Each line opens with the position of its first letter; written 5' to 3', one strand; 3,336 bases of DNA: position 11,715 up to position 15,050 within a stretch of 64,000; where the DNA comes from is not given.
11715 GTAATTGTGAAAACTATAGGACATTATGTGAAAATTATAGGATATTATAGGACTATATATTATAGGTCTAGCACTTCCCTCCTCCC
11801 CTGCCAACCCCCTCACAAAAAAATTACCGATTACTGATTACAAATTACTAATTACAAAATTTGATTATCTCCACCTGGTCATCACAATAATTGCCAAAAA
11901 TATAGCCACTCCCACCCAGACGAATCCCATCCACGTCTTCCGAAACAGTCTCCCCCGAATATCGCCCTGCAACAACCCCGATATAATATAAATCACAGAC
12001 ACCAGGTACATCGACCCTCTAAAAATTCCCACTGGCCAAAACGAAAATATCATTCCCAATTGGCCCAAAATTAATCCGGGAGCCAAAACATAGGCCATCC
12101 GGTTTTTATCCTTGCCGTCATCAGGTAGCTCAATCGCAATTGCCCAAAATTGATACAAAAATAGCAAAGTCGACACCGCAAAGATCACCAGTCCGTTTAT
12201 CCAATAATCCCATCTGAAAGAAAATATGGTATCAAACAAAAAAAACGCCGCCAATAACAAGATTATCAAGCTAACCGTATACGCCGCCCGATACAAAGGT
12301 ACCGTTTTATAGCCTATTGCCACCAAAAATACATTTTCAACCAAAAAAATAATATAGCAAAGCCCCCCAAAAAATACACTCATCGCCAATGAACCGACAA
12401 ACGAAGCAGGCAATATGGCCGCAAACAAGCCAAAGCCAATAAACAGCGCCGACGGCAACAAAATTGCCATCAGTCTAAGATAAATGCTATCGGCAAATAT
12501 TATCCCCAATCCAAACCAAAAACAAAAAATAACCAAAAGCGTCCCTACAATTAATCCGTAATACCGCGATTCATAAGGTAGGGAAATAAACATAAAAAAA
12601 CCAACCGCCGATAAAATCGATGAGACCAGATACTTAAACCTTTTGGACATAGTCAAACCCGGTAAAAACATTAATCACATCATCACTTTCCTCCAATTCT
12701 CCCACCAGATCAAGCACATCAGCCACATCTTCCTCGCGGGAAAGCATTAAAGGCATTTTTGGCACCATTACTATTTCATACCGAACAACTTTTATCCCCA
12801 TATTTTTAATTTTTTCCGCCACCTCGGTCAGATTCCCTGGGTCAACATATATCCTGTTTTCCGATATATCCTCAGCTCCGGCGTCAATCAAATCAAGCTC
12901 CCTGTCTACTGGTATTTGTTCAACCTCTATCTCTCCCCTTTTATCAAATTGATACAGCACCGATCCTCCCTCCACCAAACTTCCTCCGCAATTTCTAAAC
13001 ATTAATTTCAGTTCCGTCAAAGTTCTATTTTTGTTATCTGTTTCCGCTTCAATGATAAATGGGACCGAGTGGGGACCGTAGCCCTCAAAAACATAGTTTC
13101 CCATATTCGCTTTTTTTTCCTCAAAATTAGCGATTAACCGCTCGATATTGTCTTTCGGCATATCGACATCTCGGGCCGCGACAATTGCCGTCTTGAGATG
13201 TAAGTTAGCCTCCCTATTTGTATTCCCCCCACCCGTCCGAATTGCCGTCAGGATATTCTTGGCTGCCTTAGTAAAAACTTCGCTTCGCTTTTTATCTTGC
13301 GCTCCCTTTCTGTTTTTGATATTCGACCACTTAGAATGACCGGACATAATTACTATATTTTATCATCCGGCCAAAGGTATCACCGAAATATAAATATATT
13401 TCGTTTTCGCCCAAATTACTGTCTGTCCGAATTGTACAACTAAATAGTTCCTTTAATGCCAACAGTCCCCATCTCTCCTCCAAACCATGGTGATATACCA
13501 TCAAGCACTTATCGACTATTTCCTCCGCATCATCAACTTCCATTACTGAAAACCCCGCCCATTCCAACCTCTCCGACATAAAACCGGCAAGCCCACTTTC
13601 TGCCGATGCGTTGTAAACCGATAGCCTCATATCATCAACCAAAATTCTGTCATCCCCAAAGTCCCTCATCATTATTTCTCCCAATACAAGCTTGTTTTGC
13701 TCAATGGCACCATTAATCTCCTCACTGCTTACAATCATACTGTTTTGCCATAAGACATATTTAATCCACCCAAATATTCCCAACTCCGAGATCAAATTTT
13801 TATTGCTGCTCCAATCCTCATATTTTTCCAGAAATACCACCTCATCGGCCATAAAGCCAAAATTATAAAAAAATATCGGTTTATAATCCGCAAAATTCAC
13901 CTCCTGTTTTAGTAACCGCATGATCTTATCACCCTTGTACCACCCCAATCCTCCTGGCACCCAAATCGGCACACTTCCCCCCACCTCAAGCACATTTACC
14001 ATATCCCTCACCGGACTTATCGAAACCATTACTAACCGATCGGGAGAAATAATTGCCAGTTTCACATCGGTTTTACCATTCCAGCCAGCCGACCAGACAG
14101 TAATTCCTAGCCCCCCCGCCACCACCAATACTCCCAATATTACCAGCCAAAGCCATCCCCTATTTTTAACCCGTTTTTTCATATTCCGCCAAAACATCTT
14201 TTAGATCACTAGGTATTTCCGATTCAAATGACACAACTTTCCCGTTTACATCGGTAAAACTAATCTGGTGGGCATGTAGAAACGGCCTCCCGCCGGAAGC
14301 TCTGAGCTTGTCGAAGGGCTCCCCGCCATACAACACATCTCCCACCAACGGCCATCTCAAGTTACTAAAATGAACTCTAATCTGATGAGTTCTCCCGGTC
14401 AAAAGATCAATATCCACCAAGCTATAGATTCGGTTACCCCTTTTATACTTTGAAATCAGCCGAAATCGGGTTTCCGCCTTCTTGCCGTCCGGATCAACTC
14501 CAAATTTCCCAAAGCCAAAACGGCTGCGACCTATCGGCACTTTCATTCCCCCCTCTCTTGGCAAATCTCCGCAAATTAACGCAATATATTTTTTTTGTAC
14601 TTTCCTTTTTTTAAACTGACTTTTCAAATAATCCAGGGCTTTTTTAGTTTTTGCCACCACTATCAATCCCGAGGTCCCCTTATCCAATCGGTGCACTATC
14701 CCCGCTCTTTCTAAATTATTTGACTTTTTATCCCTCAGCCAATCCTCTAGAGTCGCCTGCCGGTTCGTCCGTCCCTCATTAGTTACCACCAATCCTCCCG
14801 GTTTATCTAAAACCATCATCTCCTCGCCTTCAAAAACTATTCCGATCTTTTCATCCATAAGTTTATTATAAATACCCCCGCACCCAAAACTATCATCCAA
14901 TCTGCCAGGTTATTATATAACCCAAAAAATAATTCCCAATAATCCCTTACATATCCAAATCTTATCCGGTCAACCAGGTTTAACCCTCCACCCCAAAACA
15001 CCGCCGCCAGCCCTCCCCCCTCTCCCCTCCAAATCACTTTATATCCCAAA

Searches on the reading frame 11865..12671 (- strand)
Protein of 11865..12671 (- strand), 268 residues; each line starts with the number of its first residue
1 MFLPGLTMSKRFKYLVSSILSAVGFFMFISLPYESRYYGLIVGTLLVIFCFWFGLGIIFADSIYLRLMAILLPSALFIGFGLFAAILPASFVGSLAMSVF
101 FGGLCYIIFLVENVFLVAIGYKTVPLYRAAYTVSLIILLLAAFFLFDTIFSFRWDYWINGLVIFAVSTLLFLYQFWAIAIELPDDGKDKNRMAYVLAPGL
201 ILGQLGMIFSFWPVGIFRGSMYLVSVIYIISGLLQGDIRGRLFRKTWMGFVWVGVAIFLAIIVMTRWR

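Call 91: search_protein_families(library=pfam, proteins=[window:11865-12671:-], max_evalue=0.0001)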
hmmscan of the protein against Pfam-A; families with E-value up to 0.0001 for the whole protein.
window:11865-12671:- (268 aa): 1 family
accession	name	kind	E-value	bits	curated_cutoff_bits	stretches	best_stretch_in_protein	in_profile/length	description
PF18900.5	DUF5656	-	2.4e-06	27.5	23.3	1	139-266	123-241/242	Protein of unknown function (DUF5656)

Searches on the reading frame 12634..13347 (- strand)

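Call 91: search_protein_families(library=pfam, proteins=[window:12634-13347:-], max_evalue=0.0001)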
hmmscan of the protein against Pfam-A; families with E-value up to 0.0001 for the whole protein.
window:12634-13347:- (237 aa): 2 families
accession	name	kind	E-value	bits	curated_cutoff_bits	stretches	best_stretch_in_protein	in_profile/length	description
PF01709.26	Transcrip_reg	-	5.4e-38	130.7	27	1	85-229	4-158/160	TACO1/YebC second and third domain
PF20772.2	TACO1_YebC_N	-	7.3e-23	81.3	36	1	5-75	1-70/73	TACO1/YebC protein N-terminal domain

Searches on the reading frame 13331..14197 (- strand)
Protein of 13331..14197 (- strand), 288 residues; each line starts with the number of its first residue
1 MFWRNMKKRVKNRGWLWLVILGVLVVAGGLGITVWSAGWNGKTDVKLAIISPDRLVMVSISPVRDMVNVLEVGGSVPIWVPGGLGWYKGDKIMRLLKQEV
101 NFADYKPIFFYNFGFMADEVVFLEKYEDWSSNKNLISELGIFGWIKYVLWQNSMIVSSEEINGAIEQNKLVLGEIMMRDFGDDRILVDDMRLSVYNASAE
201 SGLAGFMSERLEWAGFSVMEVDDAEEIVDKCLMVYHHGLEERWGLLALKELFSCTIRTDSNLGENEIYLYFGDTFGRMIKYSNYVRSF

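Call 91: search_protein_families(library=pfam, proteins=[window:13331-14197:-], max_evalue=0.0001)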
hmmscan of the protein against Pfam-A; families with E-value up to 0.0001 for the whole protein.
window:13331-14197:- (288 aa): 1 family
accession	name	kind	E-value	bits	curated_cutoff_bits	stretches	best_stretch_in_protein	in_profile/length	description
PF13399.11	LytR_C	-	8.2e-05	23.9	22.2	0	190-235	2-47/86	LytR cell envelope-related transcriptional attenuator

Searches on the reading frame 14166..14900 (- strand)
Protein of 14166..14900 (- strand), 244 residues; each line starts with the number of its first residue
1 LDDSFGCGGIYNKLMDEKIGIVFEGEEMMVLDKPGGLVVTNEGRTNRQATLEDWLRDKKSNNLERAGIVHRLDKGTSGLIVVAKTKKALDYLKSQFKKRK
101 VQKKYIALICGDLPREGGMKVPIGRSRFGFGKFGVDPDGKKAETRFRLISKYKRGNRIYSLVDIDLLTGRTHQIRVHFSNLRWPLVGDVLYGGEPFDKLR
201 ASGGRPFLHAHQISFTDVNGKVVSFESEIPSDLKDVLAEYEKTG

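Call 91: search_protein_families(library=pfam, proteins=[window:14166-14900:-], max_evalue=0.0001)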
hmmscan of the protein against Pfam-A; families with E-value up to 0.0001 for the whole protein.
window:14166-14900:- (244 aa): 1 family
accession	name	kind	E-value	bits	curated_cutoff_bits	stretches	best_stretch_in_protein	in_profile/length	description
PF00849.27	PseudoU_synth_2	-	1.9e-31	109.8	26.8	1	28-179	2-151/152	RNA pseudouridylate synthase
